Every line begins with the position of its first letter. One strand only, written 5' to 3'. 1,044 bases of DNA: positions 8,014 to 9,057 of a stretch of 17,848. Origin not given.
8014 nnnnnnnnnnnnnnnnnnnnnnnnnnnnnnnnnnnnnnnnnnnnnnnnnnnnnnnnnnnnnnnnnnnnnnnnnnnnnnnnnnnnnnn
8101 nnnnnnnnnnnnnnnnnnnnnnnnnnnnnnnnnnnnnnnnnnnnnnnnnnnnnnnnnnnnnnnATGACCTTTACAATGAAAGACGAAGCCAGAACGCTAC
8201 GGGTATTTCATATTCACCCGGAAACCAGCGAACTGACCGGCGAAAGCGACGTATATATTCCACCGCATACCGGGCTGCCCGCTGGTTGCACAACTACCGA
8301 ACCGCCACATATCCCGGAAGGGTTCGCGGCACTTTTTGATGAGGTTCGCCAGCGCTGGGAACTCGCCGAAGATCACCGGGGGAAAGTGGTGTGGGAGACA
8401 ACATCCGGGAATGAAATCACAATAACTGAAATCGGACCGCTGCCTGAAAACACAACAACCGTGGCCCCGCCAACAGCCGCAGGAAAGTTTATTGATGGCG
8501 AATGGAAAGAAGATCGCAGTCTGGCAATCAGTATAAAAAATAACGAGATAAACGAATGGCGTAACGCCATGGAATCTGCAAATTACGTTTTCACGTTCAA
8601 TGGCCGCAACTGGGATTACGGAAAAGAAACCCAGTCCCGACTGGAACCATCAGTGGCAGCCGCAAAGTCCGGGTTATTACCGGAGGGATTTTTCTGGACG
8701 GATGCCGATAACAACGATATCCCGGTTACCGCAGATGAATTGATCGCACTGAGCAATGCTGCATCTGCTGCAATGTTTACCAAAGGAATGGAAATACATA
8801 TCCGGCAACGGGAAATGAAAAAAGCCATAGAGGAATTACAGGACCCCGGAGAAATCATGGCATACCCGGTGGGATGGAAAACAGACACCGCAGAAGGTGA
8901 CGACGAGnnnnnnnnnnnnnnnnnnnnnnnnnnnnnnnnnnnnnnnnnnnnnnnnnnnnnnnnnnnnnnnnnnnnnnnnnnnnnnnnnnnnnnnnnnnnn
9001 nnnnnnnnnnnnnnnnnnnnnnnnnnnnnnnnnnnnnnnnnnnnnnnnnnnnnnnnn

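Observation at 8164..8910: Tail-fibre chaperone with a lambda Tfa N-terminal domain fused to an unrelated C-terminal domain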

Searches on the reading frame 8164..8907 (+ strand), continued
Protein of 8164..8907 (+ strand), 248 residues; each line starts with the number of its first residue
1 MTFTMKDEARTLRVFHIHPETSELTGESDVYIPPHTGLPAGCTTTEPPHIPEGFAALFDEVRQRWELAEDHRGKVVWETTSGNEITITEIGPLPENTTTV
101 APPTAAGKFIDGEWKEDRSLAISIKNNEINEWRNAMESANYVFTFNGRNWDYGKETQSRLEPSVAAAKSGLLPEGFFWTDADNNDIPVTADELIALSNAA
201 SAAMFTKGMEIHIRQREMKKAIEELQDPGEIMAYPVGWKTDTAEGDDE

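Call 46: fold_search(model_id=the predicted structure, library=pdb)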
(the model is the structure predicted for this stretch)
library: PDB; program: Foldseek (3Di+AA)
matches with E <= 10: 315; with E <= 0.001: 0
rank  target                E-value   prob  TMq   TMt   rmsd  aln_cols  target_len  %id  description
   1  3aei_A                3.2e-01  0.90  0.27  0.58   4.4       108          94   14  Crystal structure of the prefoldin beta2 subunit from Thermococcus strain KS-1 (released 2010-05-19)
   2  2zdi_B                4.8e-01  0.51  0.23  0.47   7.1       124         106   10  Crystal structure of Prefoldin from Pyrococcus horikoshii OT3 (released 2008-02-05)
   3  2zxi_D                4.8e-01  0.18  0.13  0.06  14.2       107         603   15  Structure of Aquifex aeolicus GidA in the form II crystal (released 2009-05-19)
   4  2zqm                  5.1e-01  0.33  0.20  0.36   7.8       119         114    9  Crystal structure of the prefoldin beta subunit from Thermococcus strain KS-1 (released 2008-08-26)
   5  2zxi_A                5.1e-01  0.18  0.13  0.06  14.2       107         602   15  Structure of Aquifex aeolicus GidA in the form II crystal (released 2009-05-19)
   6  2zxi_B                5.1e-01  0.18  0.14  0.06  14.6       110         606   14  Structure of Aquifex aeolicus GidA in the form II crystal (released 2009-05-19)
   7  8b9c_J                5.4e-01  0.06  0.14  0.17  27.2       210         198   10  S. cerevisiae pol alpha - replisome complex (released 2023-08-09)
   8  7okq_A                6.8e-01  0.06  0.13  0.04  25.1       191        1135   12  Cryo-EM Structure of the DDB1-DCAF1-CUL4A-RBX1 Complex (released 2021-10-13)
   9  1fxk_A                8.1e-01  0.38  0.23  0.47   6.9       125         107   12  CRYSTAL STRUCTURE OF ARCHAEAL PREFOLDIN (GIMC). (released 2000-12-06)
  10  9vyf_I                8.6e-01  0.06  0.14  0.07  15.0       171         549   10  Cyanopodophage Pan3 portal complex (released 2025-11-26)
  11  2zdi_A                9.7e-01  0.33  0.22  0.48   7.2       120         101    9  Crystal structure of Prefoldin from Pyrococcus horikoshii OT3 (released 2008-02-05)
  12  8b9a_J                9.7e-01  0.06  0.14  0.16  26.6       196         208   10  S. cerevisiae replisome + Ctf4, bound by pol alpha primase. Complex engaged with a fork DNA substrate containing a 60  (released 2023-08-09)
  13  1fxk_B                1.0e+00  0.15  0.19  0.36  10.8       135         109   10  CRYSTAL STRUCTURE OF ARCHAEAL PREFOLDIN (GIMC). (released 2000-12-06)
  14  2zxi_C                1.1e+00  0.11  0.13  0.06  14.6       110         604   14  Structure of Aquifex aeolicus GidA in the form II crystal (released 2009-05-19)
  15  9vyf_N                1.1e+00  0.04  0.14  0.07  16.6       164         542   10  Cyanopodophage Pan3 portal complex (released 2025-11-26)
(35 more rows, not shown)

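Call 48: fold_search(model_id=the predicted structure, library=viral)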
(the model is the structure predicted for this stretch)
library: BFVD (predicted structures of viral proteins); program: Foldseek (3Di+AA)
matches with E <= 10: 688; with E <= 0.001: 39
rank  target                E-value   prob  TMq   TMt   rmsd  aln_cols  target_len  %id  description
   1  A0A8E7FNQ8            8.2e-11  1.00  0.38  0.51   9.8       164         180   27  (no name in the UniProt tables at hand)
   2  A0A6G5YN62            9.7e-11  1.00  0.41  0.37  12.1       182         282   19  (no name in the UniProt tables at hand)
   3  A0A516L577            9.3e-10  1.00  0.39  0.37  16.8       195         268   17  (no name in the UniProt tables at hand)
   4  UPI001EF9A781         2.0e-08  1.00  0.33  0.76   2.0        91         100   36  (no name look-up for this kind of identifier)
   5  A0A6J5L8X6            6.1e-08  1.00  0.35  0.42  12.1       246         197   13  DUF4376 domain-containing protein [uncultured Caudovirales phage]
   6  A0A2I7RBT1            6.4e-08  1.00  0.34  0.44   5.4       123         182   28  (no name in the UniProt tables at hand)
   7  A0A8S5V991            3.1e-07  1.00  0.39  0.43  12.3       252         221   13  DUF4376 domain-containing protein [Siphoviridae sp. ct6rT12]
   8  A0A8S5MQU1            5.5e-07  1.00  0.31  0.43  12.5       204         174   20  Tail fiber assembly protein (Fragment) [Myoviridae sp. ctOAa14]
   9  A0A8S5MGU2            6.9e-07  1.00  0.38  0.40  17.8       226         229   15  DUF4376 domain-containing protein [Podoviridae sp. ctqve24]
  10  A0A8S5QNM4            1.6e-06  1.00  0.39  0.39  12.4       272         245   12  DUF4376 domain-containing protein [Siphoviridae sp. ctJ3t72]
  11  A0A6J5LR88            2.5e-06  1.00  0.33  0.31  10.8       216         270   13  Uncharacterized protein [uncultured Caudovirales phage]
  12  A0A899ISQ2            9.4e-06  1.00  0.31  0.57   7.7       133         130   25  Tail fiber assembly-like protein [Marinomonas phage MfV]
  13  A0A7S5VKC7            2.0e-05  1.00  0.40  0.35  11.4       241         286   14  (no name in the UniProt tables at hand)
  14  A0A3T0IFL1            2.0e-05  1.00  0.37  0.42  12.9       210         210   14  (no name in the UniProt tables at hand)
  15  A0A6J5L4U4            2.1e-05  1.00  0.36  0.42  13.1       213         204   19  DUF4376 domain-containing protein [uncultured Caudovirales phage]
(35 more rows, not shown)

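Call 49: search_solved_structures(query=A2, max_evalue=10, show_alignments=2)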
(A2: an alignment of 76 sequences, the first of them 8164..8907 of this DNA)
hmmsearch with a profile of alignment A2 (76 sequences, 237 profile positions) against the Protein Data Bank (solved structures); distinct sequences matched with E-value up to 10: 2.
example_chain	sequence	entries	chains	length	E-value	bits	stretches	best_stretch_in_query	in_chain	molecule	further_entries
4p5n_A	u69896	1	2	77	0.53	13.5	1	162-193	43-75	Hypothetical protein CNAG_02591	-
4q6i_B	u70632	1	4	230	1.1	12.4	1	110-151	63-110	Heavy chain of murine 2D5 Fab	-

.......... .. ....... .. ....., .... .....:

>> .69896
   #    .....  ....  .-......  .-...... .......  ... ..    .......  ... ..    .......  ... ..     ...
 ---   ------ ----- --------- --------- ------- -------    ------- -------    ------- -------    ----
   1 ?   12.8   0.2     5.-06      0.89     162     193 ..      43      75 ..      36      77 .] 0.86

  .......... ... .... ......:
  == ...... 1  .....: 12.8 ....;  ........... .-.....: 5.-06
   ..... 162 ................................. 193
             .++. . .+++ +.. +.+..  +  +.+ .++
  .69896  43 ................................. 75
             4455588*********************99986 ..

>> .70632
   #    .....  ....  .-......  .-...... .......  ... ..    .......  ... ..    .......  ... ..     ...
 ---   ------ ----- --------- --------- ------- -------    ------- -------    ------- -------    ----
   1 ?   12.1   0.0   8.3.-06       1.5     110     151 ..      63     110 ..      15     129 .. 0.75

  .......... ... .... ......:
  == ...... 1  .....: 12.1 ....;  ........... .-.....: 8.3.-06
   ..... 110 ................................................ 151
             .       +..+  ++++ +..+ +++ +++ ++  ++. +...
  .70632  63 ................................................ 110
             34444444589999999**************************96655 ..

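Call 50: get_annotated_region(hit=H21, flank=3000)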
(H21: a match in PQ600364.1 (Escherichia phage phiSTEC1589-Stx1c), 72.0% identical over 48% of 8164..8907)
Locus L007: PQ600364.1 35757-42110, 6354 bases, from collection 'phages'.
description: Escherichia phage phiSTEC1589-Stx1c, complete genome.
organism: Escherichia phage phiSTEC1589-Stx1c (NCBI taxid 3385105)
taxonomy: Viruses
host: Escherichia sp.; serotype: O112; source: human; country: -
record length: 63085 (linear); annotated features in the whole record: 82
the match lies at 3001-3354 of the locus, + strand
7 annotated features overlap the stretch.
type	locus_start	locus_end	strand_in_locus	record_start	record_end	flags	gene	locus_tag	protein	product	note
CDS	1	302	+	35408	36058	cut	-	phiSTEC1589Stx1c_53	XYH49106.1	DUF6682 family protein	+strand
CDS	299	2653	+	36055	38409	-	-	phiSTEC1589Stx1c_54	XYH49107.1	tail fiber protein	+strand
CDS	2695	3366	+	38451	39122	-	-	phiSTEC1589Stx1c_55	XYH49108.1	tail fiber protein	+strand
CDS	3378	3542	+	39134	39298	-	-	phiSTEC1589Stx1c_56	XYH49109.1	hypothetical protein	+strand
CDS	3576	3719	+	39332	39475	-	-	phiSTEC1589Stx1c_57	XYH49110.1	hypothetical protein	+strand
CDS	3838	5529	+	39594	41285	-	-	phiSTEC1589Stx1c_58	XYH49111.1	hypothetical protein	+strand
CDS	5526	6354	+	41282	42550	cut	-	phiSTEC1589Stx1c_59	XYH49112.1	hypothetical protein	+strand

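Call 51: get_annotated_region(hit=H36, flank=4000)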
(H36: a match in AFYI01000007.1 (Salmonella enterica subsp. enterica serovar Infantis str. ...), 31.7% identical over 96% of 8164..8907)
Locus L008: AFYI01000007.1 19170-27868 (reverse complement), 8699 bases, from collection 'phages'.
description: Salmonella enterica subsp. enterica serovar Infantis str. SARB27 SEENIN0B_Contig0.7, whole genome shotgun sequence.
organism: Salmonella enterica subsp. enterica serovar Infantis str. SARB27 (NCBI taxid 596155)
taxonomy: Bacteria; Pseudomonadati; Pseudomonadota; Gammaproteobacteria; Enterobacterales; Enterobacteriaceae; Salmonella
host: Homo sapiens; source: -; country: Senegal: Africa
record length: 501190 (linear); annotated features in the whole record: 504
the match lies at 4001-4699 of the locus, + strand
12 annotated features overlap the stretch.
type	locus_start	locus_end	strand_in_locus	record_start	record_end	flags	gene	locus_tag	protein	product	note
CDS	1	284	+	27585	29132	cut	-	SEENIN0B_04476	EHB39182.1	hypothetical protein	Psort location: CytoplasmicMembrane, score: 10.00; locus tag in AE006468 is STM4204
CDS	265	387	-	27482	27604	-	-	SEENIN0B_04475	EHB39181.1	hypothetical protein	-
CDS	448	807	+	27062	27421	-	-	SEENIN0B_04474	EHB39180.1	protein 25-like lysozyme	Psort location: Cytoplasmic, score: 8.96; locus tag in AE006468 is STM4203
CDS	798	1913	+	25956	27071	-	-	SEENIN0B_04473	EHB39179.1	baseplate J-like protein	locus tag in AE006468 is STM4202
CDS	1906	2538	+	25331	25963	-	-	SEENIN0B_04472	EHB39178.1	phage tail protein I-like protein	locus tag in AE006468 is STM4201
CDS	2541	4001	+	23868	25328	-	-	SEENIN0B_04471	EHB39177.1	phage tail fiber repeat protein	Psort location: Extracellular, score: 9.64; locus tag in AE006468 is STM4200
CDS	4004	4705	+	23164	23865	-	-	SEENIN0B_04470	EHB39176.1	hypothetical protein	locus tag in AE006468 is STM4199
CDS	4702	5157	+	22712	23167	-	-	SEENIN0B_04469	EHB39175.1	hypothetical protein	locus tag in AE006468 is STM4198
CDS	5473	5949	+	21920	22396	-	-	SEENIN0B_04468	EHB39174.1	bacterial transferase hexapeptide repeat protein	KEGG: seh:SeHA_C4533 1.6e-82 serine acetyltransferase; Psort location: Cytoplasmic, score: 9.26; locus tag in AE006468 ...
CDS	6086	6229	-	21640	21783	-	-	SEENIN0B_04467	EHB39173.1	hypothetical protein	-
CDS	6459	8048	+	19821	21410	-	-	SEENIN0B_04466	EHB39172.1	hypothetical protein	KEGG: mva:Mvan_0094 9.2e-13 PTS system, fructose subfamily, IIC subunit; K02768 PTS system, fructose-specific IIA ...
CDS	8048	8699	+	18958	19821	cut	-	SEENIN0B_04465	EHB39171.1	hypothetical protein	KEGG: ere:EUBREC_2529 9.3e-06 thiamine-phosphate pyrophosphorylase; K00788 thiamine-phosphate pyrophosphorylase; Psort ...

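Call 69: find_encoding_contigs(protein=P0125, flank=4000, max_places=2)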
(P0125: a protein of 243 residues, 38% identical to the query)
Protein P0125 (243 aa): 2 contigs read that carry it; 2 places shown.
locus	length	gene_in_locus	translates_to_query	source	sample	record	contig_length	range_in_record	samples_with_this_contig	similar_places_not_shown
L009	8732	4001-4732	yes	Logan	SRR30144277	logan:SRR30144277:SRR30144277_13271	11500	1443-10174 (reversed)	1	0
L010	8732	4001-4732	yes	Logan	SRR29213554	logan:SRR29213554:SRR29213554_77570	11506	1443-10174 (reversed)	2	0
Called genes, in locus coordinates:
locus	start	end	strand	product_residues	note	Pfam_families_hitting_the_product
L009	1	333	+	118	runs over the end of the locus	PF10761:DUF2590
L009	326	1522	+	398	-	PF04865:Baseplate_J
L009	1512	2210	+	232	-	-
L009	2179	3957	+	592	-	PF12571:Phage_tail_fib, PF07484:Collar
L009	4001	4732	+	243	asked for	PF28596:Caudo_TAP_N, PF14301:DUF4376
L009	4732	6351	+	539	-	PF08400:phage_tail_N (weak)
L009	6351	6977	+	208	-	PF14301:DUF4376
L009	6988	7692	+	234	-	-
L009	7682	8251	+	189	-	PF25759:HP1_ORF34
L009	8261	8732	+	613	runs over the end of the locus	-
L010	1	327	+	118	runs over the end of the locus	PF10761:DUF2590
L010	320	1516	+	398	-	PF04865:Baseplate_J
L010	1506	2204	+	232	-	-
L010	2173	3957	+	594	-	PF12571:Phage_tail_fib, PF07484:Collar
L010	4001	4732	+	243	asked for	PF28596:Caudo_TAP_N, PF14301:DUF4376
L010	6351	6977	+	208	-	PF14301:DUF4376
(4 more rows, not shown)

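Call 70: find_encoding_contigs(protein=P0128, flank=4000, max_places=2)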
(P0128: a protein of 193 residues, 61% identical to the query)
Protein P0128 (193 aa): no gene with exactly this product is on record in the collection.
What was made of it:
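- Tried and rejected: One context look-up (P0128) found no record (call 70).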

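Call 71: find_encoding_contigs(protein=P0129, flank=4000, max_places=2)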
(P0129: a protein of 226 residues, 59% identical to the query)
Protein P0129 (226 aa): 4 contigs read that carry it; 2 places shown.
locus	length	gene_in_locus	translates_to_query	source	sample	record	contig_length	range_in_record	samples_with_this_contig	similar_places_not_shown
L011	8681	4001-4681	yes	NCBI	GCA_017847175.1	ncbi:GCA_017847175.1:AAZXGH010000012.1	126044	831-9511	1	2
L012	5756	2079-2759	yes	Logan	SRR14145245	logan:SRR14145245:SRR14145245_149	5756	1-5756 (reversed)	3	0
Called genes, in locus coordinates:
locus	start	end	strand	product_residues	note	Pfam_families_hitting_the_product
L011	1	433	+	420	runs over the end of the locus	?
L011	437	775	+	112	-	PF10761:DUF2590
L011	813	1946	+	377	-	PF04865:Baseplate_J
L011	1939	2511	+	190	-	-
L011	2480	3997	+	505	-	PF12571:Phage_tail_fib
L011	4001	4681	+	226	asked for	PF14301:DUF4376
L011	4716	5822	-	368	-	-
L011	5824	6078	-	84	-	-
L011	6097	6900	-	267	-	PF08400:phage_tail_N (weak), PF13620:CarboxypepD_reg (weak)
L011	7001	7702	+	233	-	-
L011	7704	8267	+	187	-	PF25759:HP1_ORF34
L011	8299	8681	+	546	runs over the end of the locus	-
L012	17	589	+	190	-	-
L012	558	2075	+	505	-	PF12571:Phage_tail_fib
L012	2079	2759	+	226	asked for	PF14301:DUF4376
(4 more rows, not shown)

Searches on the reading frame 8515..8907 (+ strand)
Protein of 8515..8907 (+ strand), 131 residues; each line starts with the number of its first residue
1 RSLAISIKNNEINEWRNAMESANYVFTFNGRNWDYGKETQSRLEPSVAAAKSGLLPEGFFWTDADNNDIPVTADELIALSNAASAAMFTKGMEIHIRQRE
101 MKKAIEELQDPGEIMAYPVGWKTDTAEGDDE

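Call 63: predict_structure(alignment_id=A3)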
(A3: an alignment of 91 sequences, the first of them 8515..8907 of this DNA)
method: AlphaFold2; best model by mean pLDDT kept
length: 131 residues; sequences in the alignment: 91
mean_pLDDT: 95.2   pTM: 0.83
mean pLDDT of the five models: 95.2, 95.0, 94.8, 94.6, 94.5
residues with pLDDT >= 90: 122; 70-90: 1; 50-70: 5; < 50: 3
segments of 3 or more residues with pLDDT < 50: 129-131
pLDDT, mean of each block of 10 residues (from residue 1): 98 98 98 97 98 98 98 98 98 98 98 98 67 44
secondary structure, 60 per line:
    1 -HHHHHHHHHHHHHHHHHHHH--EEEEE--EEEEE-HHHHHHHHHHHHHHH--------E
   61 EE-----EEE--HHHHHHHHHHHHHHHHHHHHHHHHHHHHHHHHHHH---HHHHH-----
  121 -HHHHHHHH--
elements in order: H2-21 E24-28 E31-35 H37-51 E60-62 E68-70 H73-107 H111-115 H122-129

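Call 65: fold_search(model_id=the predicted structure, library=pdb)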
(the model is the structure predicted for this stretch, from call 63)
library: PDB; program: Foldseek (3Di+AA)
matches with E <= 10: 204; with E <= 0.001: 0
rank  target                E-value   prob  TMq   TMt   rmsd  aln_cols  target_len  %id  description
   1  3aei_A                1.5e-01  0.93  0.45  0.58   4.5       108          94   14  Crystal structure of the prefoldin beta2 subunit from Thermococcus strain KS-1 (released 2010-05-19)
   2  2zdi_B                3.0e-01  0.54  0.39  0.47   7.1       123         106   10  Crystal structure of Prefoldin from Pyrococcus horikoshii OT3 (released 2008-02-05)
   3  2zxi_B                4.6e-01  0.14  0.24  0.06  14.8       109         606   13  Structure of Aquifex aeolicus GidA in the form II crystal (released 2009-05-19)
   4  2zxi_D                5.2e-01  0.13  0.24  0.06  14.8       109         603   13  Structure of Aquifex aeolicus GidA in the form II crystal (released 2009-05-19)
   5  2zxi_A                7.1e-01  0.13  0.24  0.06  14.8       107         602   14  Structure of Aquifex aeolicus GidA in the form II crystal (released 2009-05-19)
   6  2zqm                  7.6e-01  0.18  0.30  0.34   8.4       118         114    8  Crystal structure of the prefoldin beta subunit from Thermococcus strain KS-1 (released 2008-08-26)
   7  1eyh                  7.6e-01  0.10  0.17  0.15  10.0        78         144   13  CRYSTAL STRUCTURE OF THE EPSIN N-TERMINAL HOMOLOGY (ENTH) DOMAIN AT 1.56 ANGSTROM RESOLUTION (released 2000-06-07)
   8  2zdi_A                8.1e-01  0.30  0.38  0.48   7.3       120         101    9  Crystal structure of Prefoldin from Pyrococcus horikoshii OT3 (released 2008-02-05)
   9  8b9c_J                8.1e-01  0.06  0.19  0.14  18.1       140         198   14  S. cerevisiae pol alpha - replisome complex (released 2023-08-09)
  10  9kqq_K                8.6e-01  0.25  0.23  0.32   6.3        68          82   15  PSI-LHCI supercomplex binding with 8 Lhcas from C. subellipsoidea (released 2025-02-26)
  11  1fxk_B                8.6e-01  0.23  0.35  0.41   8.2       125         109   12  CRYSTAL STRUCTURE OF ARCHAEAL PREFOLDIN (GIMC). (released 2000-12-06)
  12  2zxi_C                8.6e-01  0.08  0.21  0.06  14.8       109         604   12  Structure of Aquifex aeolicus GidA in the form II crystal (released 2009-05-19)
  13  1edu                  9.1e-01  0.10  0.18  0.16  10.1        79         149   13  CRYSTAL STRUCTURE OF THE ENTH DOMAIN OF RAT EPSIN 1 (released 2000-05-10)
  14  9kqp_K                9.7e-01  0.23  0.23  0.32   6.3        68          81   15  PSI-LHCI supercomplex binding with 10 Lhcas from C. subellipsoidea (released 2025-02-26)
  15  1fxk_A                1.2e+00  0.28  0.39  0.47   6.7       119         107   13  CRYSTAL STRUCTURE OF ARCHAEAL PREFOLDIN (GIMC). (released 2000-12-06)
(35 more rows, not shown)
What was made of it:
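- The best hit was prefoldin beta at E 0.15-0.3 (calls 46, 65).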
